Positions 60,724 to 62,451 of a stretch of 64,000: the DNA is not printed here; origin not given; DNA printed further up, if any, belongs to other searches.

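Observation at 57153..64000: Tightly coupled acyl-AMP ligase / ACP / PaaK-like ligase / CPBP protease / rSAM-SPASM / ABC transporter cluster with no visible precursor gene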

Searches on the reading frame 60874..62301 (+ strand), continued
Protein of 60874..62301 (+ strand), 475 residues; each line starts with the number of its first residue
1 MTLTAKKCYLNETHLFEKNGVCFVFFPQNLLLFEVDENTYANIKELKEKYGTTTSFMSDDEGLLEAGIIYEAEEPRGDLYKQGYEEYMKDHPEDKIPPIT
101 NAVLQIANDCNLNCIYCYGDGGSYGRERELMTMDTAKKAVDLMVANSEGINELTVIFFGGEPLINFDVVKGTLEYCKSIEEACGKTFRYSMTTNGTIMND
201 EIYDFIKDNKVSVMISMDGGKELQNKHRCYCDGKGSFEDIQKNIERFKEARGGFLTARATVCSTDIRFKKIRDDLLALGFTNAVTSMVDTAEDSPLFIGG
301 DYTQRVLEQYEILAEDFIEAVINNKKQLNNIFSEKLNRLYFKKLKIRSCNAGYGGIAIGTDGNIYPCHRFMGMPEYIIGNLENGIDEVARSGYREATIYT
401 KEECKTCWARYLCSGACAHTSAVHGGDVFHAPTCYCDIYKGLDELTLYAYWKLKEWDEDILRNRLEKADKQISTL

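Call 44: find_encoding_contigs(protein=P0072, flank=8000, max_places=1)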
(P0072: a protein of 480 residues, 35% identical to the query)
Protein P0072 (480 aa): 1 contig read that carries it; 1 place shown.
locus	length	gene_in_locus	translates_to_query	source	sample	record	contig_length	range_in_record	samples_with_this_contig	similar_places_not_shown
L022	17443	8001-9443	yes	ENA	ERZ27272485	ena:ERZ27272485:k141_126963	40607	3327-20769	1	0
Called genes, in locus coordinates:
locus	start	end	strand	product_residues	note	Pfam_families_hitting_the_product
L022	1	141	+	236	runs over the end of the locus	PF00005:ABC_tran, PF13304:AAA_21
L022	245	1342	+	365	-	-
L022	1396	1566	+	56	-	-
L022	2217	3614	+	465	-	PF04055:Radical_SAM, PF13353:Fer4_12 (weak), PF13186:SPASM (weak)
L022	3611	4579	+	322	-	-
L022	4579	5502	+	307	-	-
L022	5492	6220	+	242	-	-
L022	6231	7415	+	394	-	PF00438:S-AdoMet_synt_N, PF02772:S-AdoMet_synt_M, PF02773:S-AdoMet_synt_C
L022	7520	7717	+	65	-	-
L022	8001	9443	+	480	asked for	PF04055:Radical_SAM, PF13353:Fer4_12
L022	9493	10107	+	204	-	PF02517:Rce1-like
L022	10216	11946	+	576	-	PF00664:ABC_membrane, PF02463:SMC_N, PF00005:ABC_tran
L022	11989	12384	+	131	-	PF03965:Penicillinase_R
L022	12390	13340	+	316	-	PF05569:Peptidase_M56, PF01435:Peptidase_M48 (weak)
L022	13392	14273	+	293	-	PF13476:AAA_23 (weak), PF00005:ABC_tran, PF13304:AAA_21 (weak)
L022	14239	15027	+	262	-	-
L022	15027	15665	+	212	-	-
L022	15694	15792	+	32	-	-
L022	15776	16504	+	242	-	PF00486:Trans_reg_C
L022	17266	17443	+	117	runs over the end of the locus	-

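Call 45: find_encoding_contigs(protein=P0081, flank=8000, max_places=1)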
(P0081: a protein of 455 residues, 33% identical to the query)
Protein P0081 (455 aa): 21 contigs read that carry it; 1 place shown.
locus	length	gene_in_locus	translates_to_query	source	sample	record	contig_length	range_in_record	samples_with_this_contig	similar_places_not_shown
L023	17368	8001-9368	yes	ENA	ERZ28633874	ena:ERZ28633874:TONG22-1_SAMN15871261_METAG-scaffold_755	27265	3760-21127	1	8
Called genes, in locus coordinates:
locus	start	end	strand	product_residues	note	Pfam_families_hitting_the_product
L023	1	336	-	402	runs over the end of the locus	PF00672:HAMP, PF00512:HisKA, PF13581:HATPase_c_2 (faint), PF02518:HATPase_c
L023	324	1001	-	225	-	PF00072:Response_reg, PF00486:Trans_reg_C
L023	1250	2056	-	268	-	-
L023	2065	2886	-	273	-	PF06114:Peptidase_M78 (weak)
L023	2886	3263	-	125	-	PF01381:HTH_3, PF13443:HTH_26 (weak)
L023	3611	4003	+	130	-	-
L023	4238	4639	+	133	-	-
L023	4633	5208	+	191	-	PF00072:Response_reg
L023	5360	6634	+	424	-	PF14501:HATPase_c_5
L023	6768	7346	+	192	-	PF04647:AgrB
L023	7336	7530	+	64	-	-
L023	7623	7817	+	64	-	-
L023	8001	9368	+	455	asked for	PF04055:Radical_SAM, PF13353:Fer4_12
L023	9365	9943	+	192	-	PF02517:Rce1-like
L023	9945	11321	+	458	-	PF02310:B12-binding (weak)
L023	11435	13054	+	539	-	PF00664:ABC_membrane, PF00005:ABC_tran, PF02463:SMC_N (faint)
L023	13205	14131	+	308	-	PF00005:ABC_tran, PF13304:AAA_21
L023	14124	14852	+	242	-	PF12730:ABC2_membrane_4 (weak)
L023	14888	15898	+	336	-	-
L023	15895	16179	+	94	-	-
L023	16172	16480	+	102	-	-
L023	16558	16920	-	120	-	-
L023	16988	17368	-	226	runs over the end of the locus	PF14285:DUF4367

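Call 56: search_protein_families(library=pfam, proteins=[L001:1673-1807:+, L007:7571-8731:+, L011:15966-17495:+, L011:13319-14116:+, L009:4031-5071:+, L009:2401-3246:+, L009:12705-13514:+], max_evalue=0.01)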
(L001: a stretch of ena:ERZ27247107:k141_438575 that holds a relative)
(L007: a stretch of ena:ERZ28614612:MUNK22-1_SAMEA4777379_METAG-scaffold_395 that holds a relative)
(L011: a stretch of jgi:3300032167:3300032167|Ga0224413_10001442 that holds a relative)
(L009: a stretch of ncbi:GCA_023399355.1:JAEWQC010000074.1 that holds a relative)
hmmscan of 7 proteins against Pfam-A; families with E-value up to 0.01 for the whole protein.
L001:1673-1807:+ (44 aa): 1 family
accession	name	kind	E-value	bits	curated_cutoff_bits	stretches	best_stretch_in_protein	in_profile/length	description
PF20648.2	DUF6809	-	0.00056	21.1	27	1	2-41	34-73/85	Family of unknown function (DUF6809)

L007:7571-8731:+ (386 aa): 0 families

L011:15966-17495:+ (509 aa): 0 families

L011:13319-14116:+ (265 aa): 0 families

L009:4031-5071:+ (346 aa): 2 families
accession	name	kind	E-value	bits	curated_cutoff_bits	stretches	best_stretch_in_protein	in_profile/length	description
PF14399.12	BtrH_N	-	4.5e-15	56.5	29.7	1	15-146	1-133/134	Butirosin biosynthesis protein H, N-terminal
PF19468.4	DUF6005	-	0.0088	15.6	25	0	221-339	186-308/327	Family of unknown function (DUF6005)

L009:2401-3246:+ (281 aa): 1 family
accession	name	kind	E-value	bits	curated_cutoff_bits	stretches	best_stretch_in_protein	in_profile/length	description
PF14399.12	BtrH_N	-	0.0075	16.9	29.7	0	35-85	82-133/134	Butirosin biosynthesis protein H, N-terminal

L009:12705-13514:+ (269 aa): 0 families

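Call 82: predict_structure(alignment_id=A6)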
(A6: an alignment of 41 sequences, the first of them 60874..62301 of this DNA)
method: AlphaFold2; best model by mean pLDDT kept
length: 475 residues; sequences in the alignment: 41
mean_pLDDT: 91.4   pTM: 0.89
mean pLDDT of the five models: 91.4, 91.1, 90.3, 90.1, 89.7
residues with pLDDT >= 90: 368; 70-90: 80; 50-70: 15; < 50: 12
segments of 3 or more residues with pLDDT < 50: 120-122, 468-475
pLDDT, mean of each block of 10 residues (from residue 1): 80 97 96 97 97 94 93 91 88 80 94 77 71 98 96 95 96 98 97 96 98 97 94 94 98 94 94 96 90 89 96 94 76 90 90 92 94 94 95 92 94 93 92 96 98 95 70 28
secondary structure, 60 per line:
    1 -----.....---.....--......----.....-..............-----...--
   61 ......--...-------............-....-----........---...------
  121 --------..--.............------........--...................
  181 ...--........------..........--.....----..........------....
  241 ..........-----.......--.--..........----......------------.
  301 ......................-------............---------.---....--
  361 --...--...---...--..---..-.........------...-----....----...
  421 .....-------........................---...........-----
elements in order: E6-10 E14-18 E21-26 E31-35 H37-50 E56-58 H61-66 E69-71 H79-90 H92-95 E101-108 E112-114 H133-145 E152-159 H162-183 E186-193 H200-209 E212-216 H221-227 E228-230 H237-250 E256-262 H268-277 E282-287 H300-322 H330-341 E355-358 E363-365 H387-395 H410-413 H418-425 H433-456 H460-470

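Call 84: fold_search(model_id=the predicted structure, library=pdb)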
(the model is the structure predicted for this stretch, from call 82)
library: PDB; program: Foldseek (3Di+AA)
matches with E <= 10: 1331; with E <= 0.001: 92
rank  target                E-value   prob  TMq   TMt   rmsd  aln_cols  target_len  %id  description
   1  5why_A                6.7e-33  1.00  0.73  0.82   7.6       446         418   27  Structural Insights into Thioether Bond Formation in the Biosynthesis of Sactipeptides (released 2017-07-26)
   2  5why_B                8.0e-33  1.00  0.73  0.82   7.6       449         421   27  Structural Insights into Thioether Bond Formation in the Biosynthesis of Sactipeptides (released 2017-07-26)
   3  5wgg_A                9.5e-32  1.00  0.75  0.80   4.1       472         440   27  Structural Insights into Thioether Bond Formation in the Biosynthesis of Sactipeptides (released 2017-07-26)
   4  4k39_B                1.9e-19  1.00  0.62  0.80   3.8       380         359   20  Native anSMEcpe with bound AdoMet and Cp18Cys peptide (released 2013-05-08)
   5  4k37_B                2.1e-19  1.00  0.64  0.82   3.5       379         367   20  Native anSMEcpe with bound AdoMet (released 2013-05-08)
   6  4k39_A                2.1e-19  1.00  0.63  0.81   3.8       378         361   20  Native anSMEcpe with bound AdoMet and Cp18Cys peptide (released 2013-05-08)
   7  4k37_A                3.5e-19  1.00  0.63  0.80   3.8       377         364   20  Native anSMEcpe with bound AdoMet (released 2013-05-08)
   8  4k36_B                4.0e-19  1.00  0.61  0.78   4.0       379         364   20  His6 tagged anSMEcpe with bound AdoMet (released 2013-05-08)
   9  4k36_A                4.5e-19  1.00  0.64  0.78   4.3       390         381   20  His6 tagged anSMEcpe with bound AdoMet (released 2013-05-08)
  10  4k38_A                4.5e-19  1.00  0.63  0.79   4.0       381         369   21  Native anSMEcpe with bound AdoMet and Kp18Cys peptide (released 2013-05-08)
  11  4k38_B                6.7e-19  1.00  0.63  0.81   3.7       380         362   19  Native anSMEcpe with bound AdoMet and Kp18Cys peptide (released 2013-05-08)
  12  8vpo                  9.6e-19  1.00  0.62  0.65   7.0       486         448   17  X-Ray Crystal Structure of TigE from Paramaledivibacter caminithermalis (released 2024-02-07)
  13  9gm3_C                6.0e-17  1.00  0.63  0.79   4.1       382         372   18  Crystal structure of the complex formed between the radical SAM protein ChlB and the leader region of its precursor su (released 2025-06-25)
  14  9gm3_A                1.1e-16  1.00  0.63  0.78   4.1       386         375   19  Crystal structure of the complex formed between the radical SAM protein ChlB and the leader region of its precursor su (released 2025-06-25)
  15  9gmc_A                2.1e-16  1.00  0.63  0.78   4.1       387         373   19  Crystal structure of the complex formed between the radical SAM protein ChlB and the R3A mutant of ChlA (released 2025-06-25)
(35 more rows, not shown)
